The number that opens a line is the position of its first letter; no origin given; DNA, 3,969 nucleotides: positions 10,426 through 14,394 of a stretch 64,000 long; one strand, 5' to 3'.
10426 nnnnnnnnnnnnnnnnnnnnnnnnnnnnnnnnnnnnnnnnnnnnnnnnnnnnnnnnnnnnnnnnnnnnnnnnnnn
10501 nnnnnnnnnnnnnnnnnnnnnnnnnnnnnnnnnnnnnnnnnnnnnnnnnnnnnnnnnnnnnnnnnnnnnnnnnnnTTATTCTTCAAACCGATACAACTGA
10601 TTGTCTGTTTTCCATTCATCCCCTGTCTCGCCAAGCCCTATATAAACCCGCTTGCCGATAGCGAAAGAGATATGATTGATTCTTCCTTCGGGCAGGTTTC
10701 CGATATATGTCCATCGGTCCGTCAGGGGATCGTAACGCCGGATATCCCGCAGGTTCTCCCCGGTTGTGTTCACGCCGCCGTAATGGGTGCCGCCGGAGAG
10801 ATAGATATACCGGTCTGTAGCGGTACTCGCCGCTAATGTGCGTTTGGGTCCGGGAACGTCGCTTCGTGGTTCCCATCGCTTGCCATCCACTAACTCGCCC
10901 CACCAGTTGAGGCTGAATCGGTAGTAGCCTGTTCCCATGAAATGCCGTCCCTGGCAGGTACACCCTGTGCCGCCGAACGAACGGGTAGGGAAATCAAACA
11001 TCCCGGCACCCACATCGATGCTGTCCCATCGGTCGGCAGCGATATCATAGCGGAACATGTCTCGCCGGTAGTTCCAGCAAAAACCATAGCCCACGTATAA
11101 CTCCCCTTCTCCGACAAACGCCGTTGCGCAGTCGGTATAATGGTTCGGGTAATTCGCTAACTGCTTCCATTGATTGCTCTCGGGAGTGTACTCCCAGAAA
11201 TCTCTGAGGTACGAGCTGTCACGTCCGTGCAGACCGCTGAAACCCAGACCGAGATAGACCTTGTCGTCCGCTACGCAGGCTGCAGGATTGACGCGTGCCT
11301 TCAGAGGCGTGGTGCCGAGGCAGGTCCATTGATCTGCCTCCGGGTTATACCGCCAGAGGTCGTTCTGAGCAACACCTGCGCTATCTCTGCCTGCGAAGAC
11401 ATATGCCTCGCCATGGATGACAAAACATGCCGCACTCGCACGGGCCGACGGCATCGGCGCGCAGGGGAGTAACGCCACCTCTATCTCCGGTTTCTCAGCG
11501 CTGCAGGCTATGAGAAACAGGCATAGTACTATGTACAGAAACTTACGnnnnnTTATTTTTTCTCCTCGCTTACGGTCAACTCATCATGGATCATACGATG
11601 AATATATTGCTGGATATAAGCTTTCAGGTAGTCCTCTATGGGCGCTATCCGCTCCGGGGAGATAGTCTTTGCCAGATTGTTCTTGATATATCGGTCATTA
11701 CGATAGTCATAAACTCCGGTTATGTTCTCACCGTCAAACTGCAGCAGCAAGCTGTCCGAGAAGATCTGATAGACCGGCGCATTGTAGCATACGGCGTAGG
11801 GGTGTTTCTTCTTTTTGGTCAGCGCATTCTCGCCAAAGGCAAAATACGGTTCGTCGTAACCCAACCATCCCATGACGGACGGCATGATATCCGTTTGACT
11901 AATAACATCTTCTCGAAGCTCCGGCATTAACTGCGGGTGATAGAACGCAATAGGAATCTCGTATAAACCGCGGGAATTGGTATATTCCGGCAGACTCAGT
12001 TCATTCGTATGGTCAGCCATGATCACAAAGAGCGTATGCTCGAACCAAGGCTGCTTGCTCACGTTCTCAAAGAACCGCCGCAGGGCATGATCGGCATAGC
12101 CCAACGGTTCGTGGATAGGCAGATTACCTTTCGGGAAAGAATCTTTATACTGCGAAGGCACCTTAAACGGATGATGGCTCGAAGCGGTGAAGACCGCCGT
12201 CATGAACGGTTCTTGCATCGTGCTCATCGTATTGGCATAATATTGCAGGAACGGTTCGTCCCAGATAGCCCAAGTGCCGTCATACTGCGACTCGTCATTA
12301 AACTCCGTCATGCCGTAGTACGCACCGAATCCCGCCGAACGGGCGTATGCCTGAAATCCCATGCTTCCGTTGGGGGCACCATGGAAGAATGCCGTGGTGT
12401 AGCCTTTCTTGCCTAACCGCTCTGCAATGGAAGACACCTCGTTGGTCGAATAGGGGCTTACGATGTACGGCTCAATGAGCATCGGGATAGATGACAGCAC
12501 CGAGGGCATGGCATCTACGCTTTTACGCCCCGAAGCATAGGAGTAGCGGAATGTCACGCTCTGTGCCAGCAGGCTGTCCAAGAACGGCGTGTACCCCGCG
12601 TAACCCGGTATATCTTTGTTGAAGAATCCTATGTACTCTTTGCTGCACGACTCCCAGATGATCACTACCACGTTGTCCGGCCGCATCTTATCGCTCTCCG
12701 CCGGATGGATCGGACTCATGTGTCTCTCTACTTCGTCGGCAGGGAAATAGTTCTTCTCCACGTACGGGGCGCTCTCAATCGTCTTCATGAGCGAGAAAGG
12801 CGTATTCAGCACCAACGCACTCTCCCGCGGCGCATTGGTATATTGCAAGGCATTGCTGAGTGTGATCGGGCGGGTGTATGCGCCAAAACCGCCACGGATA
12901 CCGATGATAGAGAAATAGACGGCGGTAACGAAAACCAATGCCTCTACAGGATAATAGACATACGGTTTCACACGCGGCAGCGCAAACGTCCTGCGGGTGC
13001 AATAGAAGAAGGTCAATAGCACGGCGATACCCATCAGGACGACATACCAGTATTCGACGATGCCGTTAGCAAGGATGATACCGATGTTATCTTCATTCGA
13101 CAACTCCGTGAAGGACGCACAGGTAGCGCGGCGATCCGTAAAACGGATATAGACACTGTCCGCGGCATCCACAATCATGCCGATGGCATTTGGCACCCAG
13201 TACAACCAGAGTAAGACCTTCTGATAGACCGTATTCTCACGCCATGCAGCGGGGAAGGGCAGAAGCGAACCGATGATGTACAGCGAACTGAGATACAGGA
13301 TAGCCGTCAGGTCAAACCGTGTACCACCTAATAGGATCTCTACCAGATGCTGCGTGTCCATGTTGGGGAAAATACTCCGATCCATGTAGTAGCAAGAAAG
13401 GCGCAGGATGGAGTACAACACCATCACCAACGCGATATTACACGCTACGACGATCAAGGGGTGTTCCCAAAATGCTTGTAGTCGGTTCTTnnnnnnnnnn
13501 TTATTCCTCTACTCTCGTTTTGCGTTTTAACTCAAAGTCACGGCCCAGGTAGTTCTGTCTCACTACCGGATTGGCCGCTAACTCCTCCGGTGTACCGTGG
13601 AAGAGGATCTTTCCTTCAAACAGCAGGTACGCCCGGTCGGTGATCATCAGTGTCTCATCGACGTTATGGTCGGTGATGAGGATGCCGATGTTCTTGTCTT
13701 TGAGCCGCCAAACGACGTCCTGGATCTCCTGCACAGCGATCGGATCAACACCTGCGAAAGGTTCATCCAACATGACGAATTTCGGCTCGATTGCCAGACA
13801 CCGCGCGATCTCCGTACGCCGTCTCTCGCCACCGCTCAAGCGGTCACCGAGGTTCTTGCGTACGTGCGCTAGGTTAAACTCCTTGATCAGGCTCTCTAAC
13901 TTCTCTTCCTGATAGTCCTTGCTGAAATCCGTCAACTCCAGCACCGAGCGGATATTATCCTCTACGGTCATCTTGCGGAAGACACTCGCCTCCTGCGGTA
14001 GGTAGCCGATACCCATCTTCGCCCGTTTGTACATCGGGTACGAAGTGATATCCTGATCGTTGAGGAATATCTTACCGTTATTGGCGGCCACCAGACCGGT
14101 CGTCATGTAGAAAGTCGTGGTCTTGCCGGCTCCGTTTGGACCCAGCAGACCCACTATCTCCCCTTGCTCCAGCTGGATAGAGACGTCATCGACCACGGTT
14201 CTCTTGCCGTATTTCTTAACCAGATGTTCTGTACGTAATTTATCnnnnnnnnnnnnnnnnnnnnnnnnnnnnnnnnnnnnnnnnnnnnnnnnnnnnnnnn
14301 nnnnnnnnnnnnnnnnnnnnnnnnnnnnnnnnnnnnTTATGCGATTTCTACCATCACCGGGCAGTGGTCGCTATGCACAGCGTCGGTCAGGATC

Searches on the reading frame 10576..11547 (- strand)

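Call 76: search_protein_families(library=pfam, proteins=[window:10576-11547:-], max_evalue=0.01)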
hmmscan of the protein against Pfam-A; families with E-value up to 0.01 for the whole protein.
window:10576-11547:- (323 aa): 9 families
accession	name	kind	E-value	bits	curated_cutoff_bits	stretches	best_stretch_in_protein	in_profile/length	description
PF01344.31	Kelch_1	-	4.4e-26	90.5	20.1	3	35-79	1-44/46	Kelch motif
PF24681.1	Kelch_KLHDC2_KLHL20_DRC7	-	2.2e-25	89.7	50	2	31-180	46-197/221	KLHDC2/KLHL20/DRC7 Kelch-repeats domain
PF13418.12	Kelch_4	-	2.8e-20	72.4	21.6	1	35-81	1-48/49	Galactose oxidase, central domain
PF24996.1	NANM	-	4.1e-20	72.4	45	3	35-99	53-121/350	N-acetylneuraminate epimerase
PF13415.12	Kelch_3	-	7.3e-20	71.1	22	2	47-92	3-47/48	Galactose oxidase, central domain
PF13964.12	Kelch_6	-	9.2e-20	70.4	25.3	2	237-289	3-50/50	Kelch motif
PF24981.1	Beta-prop_ATRN-LZTR1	-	7.1e-17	62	50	2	49-180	2-141/289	Attractin/LZTR1 beta-propeller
PF07646.21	Kelch_2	-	1e-13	50.9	21.3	2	38-79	4-46/48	Kelch motif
PF25210.1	Kelch_FKB95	-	7e-06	26.3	70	1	26-179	23-167/268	FKB95, Kelch-repeats domain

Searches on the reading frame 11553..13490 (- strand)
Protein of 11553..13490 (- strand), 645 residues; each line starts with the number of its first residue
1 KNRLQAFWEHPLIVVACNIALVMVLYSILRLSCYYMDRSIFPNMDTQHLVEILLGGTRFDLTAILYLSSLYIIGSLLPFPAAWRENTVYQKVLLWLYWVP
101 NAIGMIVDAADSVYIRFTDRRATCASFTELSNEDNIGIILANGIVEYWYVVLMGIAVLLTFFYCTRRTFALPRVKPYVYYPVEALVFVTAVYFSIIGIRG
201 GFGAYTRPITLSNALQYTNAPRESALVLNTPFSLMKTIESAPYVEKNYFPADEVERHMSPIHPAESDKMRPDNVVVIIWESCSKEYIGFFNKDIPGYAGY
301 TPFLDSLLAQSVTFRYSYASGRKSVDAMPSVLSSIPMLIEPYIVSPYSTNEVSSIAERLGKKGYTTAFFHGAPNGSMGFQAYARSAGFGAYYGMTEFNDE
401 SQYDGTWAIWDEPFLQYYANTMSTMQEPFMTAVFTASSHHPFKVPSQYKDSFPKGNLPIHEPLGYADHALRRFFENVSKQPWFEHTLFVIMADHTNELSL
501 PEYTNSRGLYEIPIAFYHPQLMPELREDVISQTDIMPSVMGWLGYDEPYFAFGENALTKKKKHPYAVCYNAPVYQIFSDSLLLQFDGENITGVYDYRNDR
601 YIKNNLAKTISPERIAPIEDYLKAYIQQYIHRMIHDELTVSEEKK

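Call 50: search_protein_families(library=pfam, proteins=[window:11553-13490:-], max_evalue=0.0001)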
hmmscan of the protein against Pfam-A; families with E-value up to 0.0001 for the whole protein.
window:11553-13490:- (645 aa): 1 family
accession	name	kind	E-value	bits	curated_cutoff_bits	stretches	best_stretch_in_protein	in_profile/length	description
PF00884.28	Sulfatase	-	2.3e-32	113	25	1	273-545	2-301/301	Sulfatase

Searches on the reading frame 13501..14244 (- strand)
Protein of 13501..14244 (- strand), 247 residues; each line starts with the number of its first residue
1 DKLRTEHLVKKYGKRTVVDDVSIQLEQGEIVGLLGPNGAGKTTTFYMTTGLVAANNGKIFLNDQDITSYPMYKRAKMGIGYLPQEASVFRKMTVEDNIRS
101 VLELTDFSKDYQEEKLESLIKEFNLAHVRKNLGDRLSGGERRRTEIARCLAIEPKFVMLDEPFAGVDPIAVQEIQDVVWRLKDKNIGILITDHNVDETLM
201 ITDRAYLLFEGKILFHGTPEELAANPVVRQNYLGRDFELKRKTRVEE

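Call 76: search_protein_families(library=pfam, proteins=[window:13501-14244:-], max_evalue=0.01)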
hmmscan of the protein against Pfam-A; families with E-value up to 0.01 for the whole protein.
window:13501-14244:- (247 aa): 5 families
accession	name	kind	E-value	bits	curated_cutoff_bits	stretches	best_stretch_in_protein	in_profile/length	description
PF00005.33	ABC_tran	-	6.1e-34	118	25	1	19-164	2-137/137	ABC transporter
PF12399.14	BCA_ABC_TP_C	-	8.6e-07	28.9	25.5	1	212-237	1-26/27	Branched-chain amino acid ATP-binding cassette transporter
PF13304.12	AAA_21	-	0.0042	17.6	27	0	30-46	1-17/304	AAA domain, putative AbiEii toxin, Type IV TA system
PF02463.25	SMC_N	-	0.0044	16.9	40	0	30-193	26-197/220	RecF/RecN/SMC N terminal domain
PF25199.1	nSTAND_NTPase5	-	0.0056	16.9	34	0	14-66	21-80/145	Novel STAND NTPase 5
